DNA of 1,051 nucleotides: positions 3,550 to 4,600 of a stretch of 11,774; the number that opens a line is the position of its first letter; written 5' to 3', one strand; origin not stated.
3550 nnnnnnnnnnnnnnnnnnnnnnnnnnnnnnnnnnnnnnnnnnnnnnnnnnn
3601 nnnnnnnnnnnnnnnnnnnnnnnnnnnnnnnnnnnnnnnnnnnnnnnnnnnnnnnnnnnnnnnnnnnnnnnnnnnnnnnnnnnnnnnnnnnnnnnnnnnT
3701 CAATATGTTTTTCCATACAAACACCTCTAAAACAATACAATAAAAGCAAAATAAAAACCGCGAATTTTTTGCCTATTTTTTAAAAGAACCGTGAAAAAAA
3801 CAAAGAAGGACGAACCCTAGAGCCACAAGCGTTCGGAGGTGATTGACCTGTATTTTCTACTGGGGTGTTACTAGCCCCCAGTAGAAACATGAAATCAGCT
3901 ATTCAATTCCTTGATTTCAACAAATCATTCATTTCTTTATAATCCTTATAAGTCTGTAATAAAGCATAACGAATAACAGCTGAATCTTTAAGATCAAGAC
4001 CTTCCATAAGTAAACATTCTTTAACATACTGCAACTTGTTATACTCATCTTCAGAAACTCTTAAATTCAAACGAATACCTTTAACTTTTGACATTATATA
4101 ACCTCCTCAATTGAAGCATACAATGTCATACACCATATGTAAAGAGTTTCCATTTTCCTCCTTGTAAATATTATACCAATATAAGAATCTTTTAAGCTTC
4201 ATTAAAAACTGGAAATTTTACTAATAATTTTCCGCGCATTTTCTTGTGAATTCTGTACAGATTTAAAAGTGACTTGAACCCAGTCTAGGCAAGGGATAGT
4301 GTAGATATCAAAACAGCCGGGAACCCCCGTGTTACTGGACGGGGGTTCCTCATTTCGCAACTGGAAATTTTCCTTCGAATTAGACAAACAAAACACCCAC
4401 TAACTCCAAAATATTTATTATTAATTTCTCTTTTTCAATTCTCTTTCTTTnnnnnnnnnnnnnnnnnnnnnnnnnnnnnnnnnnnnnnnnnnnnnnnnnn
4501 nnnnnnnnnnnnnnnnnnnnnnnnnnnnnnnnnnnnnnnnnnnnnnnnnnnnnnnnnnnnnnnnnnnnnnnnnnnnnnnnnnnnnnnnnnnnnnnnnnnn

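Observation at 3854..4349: Twin hairpins with unrelated stems but the same 10-nt loop (TGTTACT...) flank the RHH gene upstream of rep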

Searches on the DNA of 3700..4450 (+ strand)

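Call 12: search_dna_similar(query=window:3700-4450:+, collection=plasmids, mode=distant, max_rows=60)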
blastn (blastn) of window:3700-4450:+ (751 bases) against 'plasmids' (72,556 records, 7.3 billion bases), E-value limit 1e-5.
Records with a match: 18; places in all: 21; records where one place covers at least 80% of the query: 4.
Best place of each record, by identity: 95-99% 6; 90-95% 8; 80-90% 4.
By first word of the organism name: Bacillus 17; Bacillaceae 1.
By predicted mobility (MOB-suite, as given by PLSDB): mobilizable 15; non-mobilizable 3.
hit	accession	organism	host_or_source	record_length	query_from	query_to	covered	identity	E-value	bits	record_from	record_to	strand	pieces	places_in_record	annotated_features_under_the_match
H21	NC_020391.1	Bacillus thuringiensis serovar thuringiensis str. IS5056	-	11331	1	751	100%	96.8%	0e+0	1245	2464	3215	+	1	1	hypothetical protein (x2) | replication initiation factor domain-containing protein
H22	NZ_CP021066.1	Bacillus thuringiensis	Environment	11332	1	751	100%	96.8%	0e+0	1245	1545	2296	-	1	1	hypothetical protein (x2) | replication initiation factor domain-containing protein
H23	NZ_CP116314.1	Bacillus thuringiensis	soil sample,soil sample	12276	1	751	100%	96.8%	0e+0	1245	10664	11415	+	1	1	hypothetical protein (x2) | replication initiation factor domain-containing protein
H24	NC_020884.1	Bacillus thuringiensis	soil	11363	1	751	100%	96.4%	0e+0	1232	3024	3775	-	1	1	hypothetical protein (x2) | replication initiation factor domain-containing protein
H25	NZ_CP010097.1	Bacillus thuringiensis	Dendrolimus sibericus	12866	505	751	33%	97.2%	3e-113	416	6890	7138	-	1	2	replication initiation factor domain-containing protein | hypothetical protein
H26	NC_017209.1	Bacillus thuringiensis serovar chinensis CT-43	-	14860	505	751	33%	96.8%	1e-111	410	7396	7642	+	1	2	replication initiation factor domain-containing protein | hypothetical protein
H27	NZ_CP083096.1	Bacillus thuringiensis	whole organism,Biopesticide B401/B402 ...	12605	505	751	33%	94.7%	1e-104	388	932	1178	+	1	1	hypothetical protein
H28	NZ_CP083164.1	Bacillus thuringiensis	whole organism,Biopesticide XenTari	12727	505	751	33%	92.8%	5e-98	366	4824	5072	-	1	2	replication initiation factor domain-containing protein | hypothetical protein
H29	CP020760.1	Bacillus thuringiensis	Single cell,Tissue, animal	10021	505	725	29%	94.6%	5e-91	343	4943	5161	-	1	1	none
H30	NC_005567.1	Bacillus thuringiensis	-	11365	505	725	29%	94.1%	8e-89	334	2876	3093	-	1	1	replication initiation factor domain-containing protein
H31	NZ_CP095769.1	Bacillus cereus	pure culture,dry soil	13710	505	728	30%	92.9%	3e-87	330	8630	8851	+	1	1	replication initiation factor domain-containing protein | hypothetical protein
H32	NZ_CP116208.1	Bacillus paranthracis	rice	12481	505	728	30%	92.4%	4e-86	325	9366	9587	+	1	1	replication initiation factor domain-containing protein | hypothetical protein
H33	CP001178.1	Bacillus cereus AH187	-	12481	505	715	28%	93.4%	6e-84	318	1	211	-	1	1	none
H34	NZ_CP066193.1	Bacillus cytotoxicus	Whole organism,Potato flake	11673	506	722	29%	87.6%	3e-69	270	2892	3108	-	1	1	replication initiation factor domain-containing protein | hypothetical protein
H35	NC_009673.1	Bacillus cytotoxicus NVH 391-98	-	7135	506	721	29%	87.5%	1e-68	269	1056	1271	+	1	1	replication initiation factor domain-containing protein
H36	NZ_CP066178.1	Bacillus cytotoxicus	Whole organism,Instant Soup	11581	506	721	29%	86.6%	6e-65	256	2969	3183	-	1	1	none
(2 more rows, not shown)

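Call 14: get_annotated_region(hit=H30, flank=2500)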
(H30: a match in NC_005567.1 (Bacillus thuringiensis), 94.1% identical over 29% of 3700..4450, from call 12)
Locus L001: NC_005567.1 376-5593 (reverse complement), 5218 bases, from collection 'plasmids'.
description: Bacillus thuringiensis plasmid pGI3, complete sequence
organism: Bacillus thuringiensis (NCBI taxid 1428)
taxonomy: Bacteria; Bacillota; Bacilli; Bacillales; Bacillaceae; Bacillus; Bacillus thuringiensis
host: -; source: -; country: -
typing (MOB-suite, as given by PLSDB): mobilizable; replicon rep_cluster_485; relaxase MOBT
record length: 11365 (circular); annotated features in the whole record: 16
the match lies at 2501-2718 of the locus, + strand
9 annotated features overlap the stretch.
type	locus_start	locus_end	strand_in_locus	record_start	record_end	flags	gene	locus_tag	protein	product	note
CDS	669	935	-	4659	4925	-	-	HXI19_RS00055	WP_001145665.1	hypothetical protein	-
CDS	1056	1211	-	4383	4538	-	-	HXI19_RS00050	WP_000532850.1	hypothetical protein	-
CDS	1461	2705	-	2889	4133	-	-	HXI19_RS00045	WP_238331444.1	replication initiation factor domain-containing protein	GO:0006270 - DNA replication initiation [Evidence IEA]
CDS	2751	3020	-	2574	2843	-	-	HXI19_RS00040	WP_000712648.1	hypothetical protein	-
CDS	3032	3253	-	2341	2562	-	-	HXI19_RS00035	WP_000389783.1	hypothetical protein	-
CDS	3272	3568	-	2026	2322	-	-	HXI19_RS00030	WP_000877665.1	hypothetical protein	-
CDS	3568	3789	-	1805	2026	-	-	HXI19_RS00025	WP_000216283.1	hypothetical protein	-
CDS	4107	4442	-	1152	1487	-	-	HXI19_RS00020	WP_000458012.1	hypothetical protein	-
CDS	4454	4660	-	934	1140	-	-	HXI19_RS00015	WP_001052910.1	hypothetical protein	-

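Call 15: get_annotated_region(hit=H21, flank=2500)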
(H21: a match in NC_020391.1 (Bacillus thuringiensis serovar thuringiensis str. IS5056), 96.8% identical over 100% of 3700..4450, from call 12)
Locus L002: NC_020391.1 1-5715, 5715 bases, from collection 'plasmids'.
description: Bacillus thuringiensis serovar thuringiensis str. IS5056 plasmid pIS56-11, complete sequence
organism: Bacillus thuringiensis serovar thuringiensis str. IS5056 (NCBI taxid 1286404)
taxonomy: Bacteria; Bacillota; Bacilli; Bacillales; Bacillaceae; Bacillus; Bacillus thuringiensis; Bacillus thuringiensis serovar thuringiensis str. IS5056
host: -; source: -; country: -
typing (MOB-suite, as given by PLSDB): mobilizable; replicon rep_cluster_814; relaxase MOBT
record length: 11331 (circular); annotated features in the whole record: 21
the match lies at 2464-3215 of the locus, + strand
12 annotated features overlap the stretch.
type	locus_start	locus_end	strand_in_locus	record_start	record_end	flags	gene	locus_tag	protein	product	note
CDS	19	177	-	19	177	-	-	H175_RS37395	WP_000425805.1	hypothetical protein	-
CDS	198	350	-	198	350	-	-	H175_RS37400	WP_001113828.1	hypothetical protein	-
CDS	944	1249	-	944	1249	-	-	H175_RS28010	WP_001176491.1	hypothetical protein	-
CDS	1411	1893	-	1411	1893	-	-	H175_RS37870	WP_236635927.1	replication initiation factor domain-containing protein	GO:0006270 - DNA replication initiation [Evidence IEA]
CDS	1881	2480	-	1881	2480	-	-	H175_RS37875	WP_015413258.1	replication initiation factor domain-containing protein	GO:0006270 - DNA replication initiation [Evidence IEA]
CDS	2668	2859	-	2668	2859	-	-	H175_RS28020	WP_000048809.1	hypothetical protein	-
CDS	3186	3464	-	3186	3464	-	-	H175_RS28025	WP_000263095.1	hypothetical protein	-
CDS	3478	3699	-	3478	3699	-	-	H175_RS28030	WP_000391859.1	hypothetical protein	-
CDS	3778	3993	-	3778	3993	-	-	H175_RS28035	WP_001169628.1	hypothetical protein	-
CDS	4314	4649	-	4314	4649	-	-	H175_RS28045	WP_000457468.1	hypothetical protein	-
CDS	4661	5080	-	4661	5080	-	-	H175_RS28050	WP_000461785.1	hypothetical protein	-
CDS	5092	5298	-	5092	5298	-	-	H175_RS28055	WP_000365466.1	hypothetical protein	-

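Call 16: get_annotated_region(hit=H35, flank=2500)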
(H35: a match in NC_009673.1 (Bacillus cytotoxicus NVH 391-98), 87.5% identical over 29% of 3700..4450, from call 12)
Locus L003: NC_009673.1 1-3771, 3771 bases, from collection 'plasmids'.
description: Bacillus cytotoxicus NVH 391-98 plasmid pBC9801, complete sequence
organism: Bacillus cytotoxicus NVH 391-98 (NCBI taxid 315749)
taxonomy: Bacteria; Bacillota; Bacilli; Bacillales; Bacillaceae; Bacillus; Bacillus cytotoxicus; Bacillus cytotoxicus NVH 391-98
host: -; source: -; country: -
typing (MOB-suite, as given by PLSDB): mobilizable; replicon rep_cluster_485; relaxase MOBT
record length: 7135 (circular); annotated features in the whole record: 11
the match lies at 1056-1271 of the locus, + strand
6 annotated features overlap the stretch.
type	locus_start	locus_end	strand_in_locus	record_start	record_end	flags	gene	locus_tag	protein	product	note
CDS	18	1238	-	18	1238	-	-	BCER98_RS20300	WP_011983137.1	replication initiation factor domain-containing protein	GO:0006270 - DNA replication initiation [Evidence IEA]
CDS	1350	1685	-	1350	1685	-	-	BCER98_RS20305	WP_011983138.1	hypothetical protein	-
CDS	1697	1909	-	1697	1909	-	-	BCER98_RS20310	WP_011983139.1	hypothetical protein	-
CDS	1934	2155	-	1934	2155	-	-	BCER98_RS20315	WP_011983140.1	hypothetical protein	-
CDS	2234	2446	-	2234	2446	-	-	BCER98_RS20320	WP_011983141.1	hypothetical protein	-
CDS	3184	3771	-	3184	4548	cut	-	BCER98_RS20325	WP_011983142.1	fibronectin type III domain-containing protein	-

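Call 40: get_annotated_region(hit=H36, flank=3000)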
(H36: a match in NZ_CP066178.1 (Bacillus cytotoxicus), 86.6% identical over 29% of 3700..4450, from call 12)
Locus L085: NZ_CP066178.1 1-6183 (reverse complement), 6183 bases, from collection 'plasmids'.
description: Bacillus cytotoxicus strain SM2.8 plasmid pSM28-12b, complete sequence
organism: Bacillus cytotoxicus (NCBI taxid 580165)
taxonomy: Bacteria; Bacillota; Bacilli; Bacillales; Bacillaceae; Bacillus; Bacillus cytotoxicus
host: -; source: Whole organism,Instant Soup; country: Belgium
typing (MOB-suite, as given by PLSDB): non-mobilizable
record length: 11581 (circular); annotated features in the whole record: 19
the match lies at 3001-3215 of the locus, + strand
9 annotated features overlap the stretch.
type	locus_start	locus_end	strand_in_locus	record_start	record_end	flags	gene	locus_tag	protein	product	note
CDS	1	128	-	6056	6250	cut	-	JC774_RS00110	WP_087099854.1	hypothetical protein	-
CDS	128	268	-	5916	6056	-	-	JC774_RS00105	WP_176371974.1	hypothetical protein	-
CDS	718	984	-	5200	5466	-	-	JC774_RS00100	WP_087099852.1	hypothetical protein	-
CDS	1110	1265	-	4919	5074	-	-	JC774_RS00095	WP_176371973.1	hypothetical protein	-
CDS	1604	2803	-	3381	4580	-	-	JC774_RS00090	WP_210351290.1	replication initiation protein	-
CDS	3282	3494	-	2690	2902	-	-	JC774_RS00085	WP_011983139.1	hypothetical protein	-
CDS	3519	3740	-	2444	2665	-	-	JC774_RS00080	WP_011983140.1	hypothetical protein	-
CDS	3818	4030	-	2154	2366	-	-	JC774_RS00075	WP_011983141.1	hypothetical protein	-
CDS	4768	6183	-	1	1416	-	-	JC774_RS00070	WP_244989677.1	fibronectin type III domain-containing protein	-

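Call 41: get_annotated_region(hit=H27, flank=3000)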
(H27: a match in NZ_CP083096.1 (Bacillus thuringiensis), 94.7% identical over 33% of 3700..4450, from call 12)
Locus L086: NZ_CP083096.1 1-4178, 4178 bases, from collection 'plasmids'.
description: Bacillus thuringiensis strain B401 plasmid pP05_2-k, complete sequence
organism: Bacillus thuringiensis (NCBI taxid 1428)
taxonomy: Bacteria; Bacillota; Bacilli; Bacillales; Bacillaceae; Bacillus; Bacillus thuringiensis
host: -; source: whole organism,Biopesticide B401/B402 (Certan), Vita-Swarm; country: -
typing (MOB-suite, as given by PLSDB): mobilizable; replicon rep_cluster_485,rep_cluster_617; relaxase MOBT
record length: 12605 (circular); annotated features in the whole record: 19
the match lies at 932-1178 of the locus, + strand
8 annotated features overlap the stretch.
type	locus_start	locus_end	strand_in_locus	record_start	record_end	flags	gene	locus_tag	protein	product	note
CDS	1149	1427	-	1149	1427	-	-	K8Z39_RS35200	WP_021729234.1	hypothetical protein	-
CDS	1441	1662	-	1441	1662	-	-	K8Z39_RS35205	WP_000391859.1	hypothetical protein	-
CDS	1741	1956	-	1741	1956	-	-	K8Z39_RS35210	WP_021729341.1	hypothetical protein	-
CDS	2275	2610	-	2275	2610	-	-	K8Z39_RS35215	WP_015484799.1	hypothetical protein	-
CDS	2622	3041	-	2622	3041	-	-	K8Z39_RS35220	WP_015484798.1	hypothetical protein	-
CDS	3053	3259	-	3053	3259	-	-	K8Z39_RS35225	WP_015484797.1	hypothetical protein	-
CDS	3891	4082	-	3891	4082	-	-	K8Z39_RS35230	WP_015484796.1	hypothetical protein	-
CDS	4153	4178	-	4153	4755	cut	-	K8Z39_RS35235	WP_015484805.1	hypothetical protein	-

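Call 42: get_annotated_region(hit=H29, flank=3000)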
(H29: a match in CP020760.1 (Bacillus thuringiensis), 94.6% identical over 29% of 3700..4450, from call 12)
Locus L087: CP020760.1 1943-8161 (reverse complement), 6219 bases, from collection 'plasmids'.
description: Bacillus thuringiensis strain ATCC 10792 plasmid pLDW-21, complete sequence
organism: Bacillus thuringiensis (NCBI taxid 1428)
taxonomy: Bacteria; Bacillota; Bacilli; Bacillales; Bacillaceae; Bacillus; Bacillus thuringiensis
host: -; source: Single cell,Tissue, animal; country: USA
typing (MOB-suite, as given by PLSDB): mobilizable; replicon rep_cluster_485; relaxase MOBT
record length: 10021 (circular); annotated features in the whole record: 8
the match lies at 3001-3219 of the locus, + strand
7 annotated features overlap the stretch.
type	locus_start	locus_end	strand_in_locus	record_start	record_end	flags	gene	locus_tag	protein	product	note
CDS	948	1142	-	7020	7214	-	-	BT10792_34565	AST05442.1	hypothetical protein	-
CDS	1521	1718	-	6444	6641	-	-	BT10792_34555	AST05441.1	hypothetical protein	-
CDS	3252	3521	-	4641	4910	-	-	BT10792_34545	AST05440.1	hypothetical protein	-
CDS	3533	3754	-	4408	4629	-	-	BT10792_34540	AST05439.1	hypothetical protein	-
CDS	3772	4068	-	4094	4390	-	-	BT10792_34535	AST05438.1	hypothetical protein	-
CDS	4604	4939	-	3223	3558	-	-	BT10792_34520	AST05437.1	hypothetical protein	-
CDS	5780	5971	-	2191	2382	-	-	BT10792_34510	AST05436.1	hypothetical protein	-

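Call 43: get_annotated_region(hit=H26, flank=3000)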
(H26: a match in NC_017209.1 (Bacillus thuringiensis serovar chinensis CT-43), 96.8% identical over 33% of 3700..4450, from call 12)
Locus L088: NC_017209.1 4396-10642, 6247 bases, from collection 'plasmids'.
description: Bacillus thuringiensis serovar chinensis CT-43 plasmid pCT14, complete sequence
organism: Bacillus thuringiensis serovar chinensis CT-43 (NCBI taxid 541229)
taxonomy: Bacteria; Bacillota; Bacilli; Bacillales; Bacillaceae; Bacillus; Bacillus thuringiensis; Bacillus thuringiensis serovar chinensis CT-43
host: -; source: -; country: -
typing (MOB-suite, as given by PLSDB): mobilizable; replicon rep_cluster_485,rep_cluster_617; relaxase MOBT
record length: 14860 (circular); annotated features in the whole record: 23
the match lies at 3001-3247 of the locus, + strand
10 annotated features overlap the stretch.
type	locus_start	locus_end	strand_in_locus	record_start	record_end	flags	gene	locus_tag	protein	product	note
CDS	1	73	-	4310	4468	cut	-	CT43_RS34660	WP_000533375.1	hypothetical protein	-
CDS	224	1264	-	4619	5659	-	-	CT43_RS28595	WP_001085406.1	protein rep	GO:0006260 - DNA replication [Evidence IEA]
CDS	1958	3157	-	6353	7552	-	-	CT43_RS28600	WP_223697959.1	replication initiation factor domain-containing protein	GO:0006270 - DNA replication initiation [Evidence IEA]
CDS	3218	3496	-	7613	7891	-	-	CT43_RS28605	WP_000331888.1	hypothetical protein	-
CDS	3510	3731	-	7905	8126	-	-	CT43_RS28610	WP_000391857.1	hypothetical protein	-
CDS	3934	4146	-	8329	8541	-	-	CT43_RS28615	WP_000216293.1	hypothetical protein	-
CDS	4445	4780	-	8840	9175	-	-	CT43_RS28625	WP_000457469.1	hypothetical protein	-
CDS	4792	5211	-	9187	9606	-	-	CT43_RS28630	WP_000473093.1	hypothetical protein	-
CDS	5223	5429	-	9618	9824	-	-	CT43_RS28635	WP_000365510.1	hypothetical protein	-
CDS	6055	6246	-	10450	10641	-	-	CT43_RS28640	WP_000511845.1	hypothetical protein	-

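Call 82: get_annotated_region(hit=H24, flank=200)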
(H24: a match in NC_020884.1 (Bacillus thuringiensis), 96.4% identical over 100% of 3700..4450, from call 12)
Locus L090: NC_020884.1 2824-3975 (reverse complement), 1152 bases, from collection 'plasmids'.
description: Bacillus thuringiensis serovar aizawai plasmid pBt1-3, complete sequence
organism: Bacillus thuringiensis (NCBI taxid 1433)
taxonomy: Bacteria; Bacillota; Bacilli; Bacillales; Bacillaceae; Bacillus; Bacillus thuringiensis
host: -; source: soil; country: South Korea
typing (MOB-suite, as given by PLSDB): mobilizable; replicon rep_cluster_814; relaxase MOBT
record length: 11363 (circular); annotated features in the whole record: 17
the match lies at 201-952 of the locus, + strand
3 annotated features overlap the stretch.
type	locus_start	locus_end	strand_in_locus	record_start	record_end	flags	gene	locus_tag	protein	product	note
CDS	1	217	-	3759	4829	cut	-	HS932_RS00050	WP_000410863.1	replication initiation factor domain-containing protein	GO:0006270 - DNA replication initiation [Evidence IEA]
CDS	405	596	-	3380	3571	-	-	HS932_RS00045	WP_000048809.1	hypothetical protein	-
CDS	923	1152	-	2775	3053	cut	-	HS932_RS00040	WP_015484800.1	hypothetical protein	-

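Call 83: get_annotated_region(hit=H23, flank=200)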
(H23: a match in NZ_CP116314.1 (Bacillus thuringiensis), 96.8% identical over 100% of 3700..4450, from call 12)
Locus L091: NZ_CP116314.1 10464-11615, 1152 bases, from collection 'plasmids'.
description: Bacillus thuringiensis strain Lip plasmid pLip12, complete sequence
organism: Bacillus thuringiensis (NCBI taxid 1428)
taxonomy: Bacteria; Bacillota; Bacilli; Bacillales; Bacillaceae; Bacillus; Bacillus thuringiensis
host: -; source: soil sample,soil sample; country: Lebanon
typing (MOB-suite, as given by PLSDB): mobilizable; replicon rep_cluster_814; relaxase MOBT
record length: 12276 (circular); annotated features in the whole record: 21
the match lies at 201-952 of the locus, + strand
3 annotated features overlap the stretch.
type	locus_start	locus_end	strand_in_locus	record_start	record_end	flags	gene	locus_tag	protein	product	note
CDS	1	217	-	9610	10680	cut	-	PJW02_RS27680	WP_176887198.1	replication initiation factor domain-containing protein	GO:0006270 - DNA replication initiation [Evidence IEA]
CDS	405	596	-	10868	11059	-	-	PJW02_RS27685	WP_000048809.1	hypothetical protein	-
CDS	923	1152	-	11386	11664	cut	-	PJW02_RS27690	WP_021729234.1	hypothetical protein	-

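Call 84: get_annotated_region(hit=H22, flank=200)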
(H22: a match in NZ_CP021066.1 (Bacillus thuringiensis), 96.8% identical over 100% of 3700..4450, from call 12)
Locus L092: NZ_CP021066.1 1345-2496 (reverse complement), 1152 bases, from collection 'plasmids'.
description: Bacillus thuringiensis strain ATCC 10792 plasmid poh5, complete sequence
organism: Bacillus thuringiensis (NCBI taxid 1428)
taxonomy: Bacteria; Bacillota; Bacilli; Bacillales; Bacillaceae; Bacillus; Bacillus thuringiensis
host: -; source: Environment; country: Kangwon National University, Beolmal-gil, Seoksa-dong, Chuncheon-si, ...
typing (MOB-suite, as given by PLSDB): mobilizable; replicon rep_cluster_814; relaxase MOBT
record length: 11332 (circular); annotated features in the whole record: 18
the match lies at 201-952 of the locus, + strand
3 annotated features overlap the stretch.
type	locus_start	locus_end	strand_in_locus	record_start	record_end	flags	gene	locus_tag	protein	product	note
CDS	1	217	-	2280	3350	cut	-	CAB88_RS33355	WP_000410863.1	replication initiation factor domain-containing protein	GO:0006270 - DNA replication initiation [Evidence IEA]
CDS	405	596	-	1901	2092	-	-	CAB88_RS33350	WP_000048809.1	hypothetical protein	-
CDS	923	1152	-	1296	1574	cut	-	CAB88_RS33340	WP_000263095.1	hypothetical protein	-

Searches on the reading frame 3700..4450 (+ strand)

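Call 46: search_protein_families(library=pfam, proteins=[L088:224-1264:-, L088:1958-3157:-, L085:1604-2803:-], max_evalue=0.001)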
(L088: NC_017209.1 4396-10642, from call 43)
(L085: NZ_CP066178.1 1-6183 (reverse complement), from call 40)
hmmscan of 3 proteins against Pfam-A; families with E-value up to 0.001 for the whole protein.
L088:224-1264:- (346 aa): 1 family
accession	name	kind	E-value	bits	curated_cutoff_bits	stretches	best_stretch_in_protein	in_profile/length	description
PF01446.23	Rep_1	-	4e-62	210.4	33.2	1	59-313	4-246/253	Replication protein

L088:1958-3157:- (399 aa): 2 families
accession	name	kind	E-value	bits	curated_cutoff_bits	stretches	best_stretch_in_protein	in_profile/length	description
PF02486.25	Rep_trans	-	6.9e-28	98.1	29.6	1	129-302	2-169/201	Replication initiation factor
PF18106.7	Rol_Rep_N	-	0.00056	20.5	23.7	0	25-101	4-69/91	Rolling Circle replication initiation protein N-terminal domain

L085:1604-2803:- (399 aa): 0 families
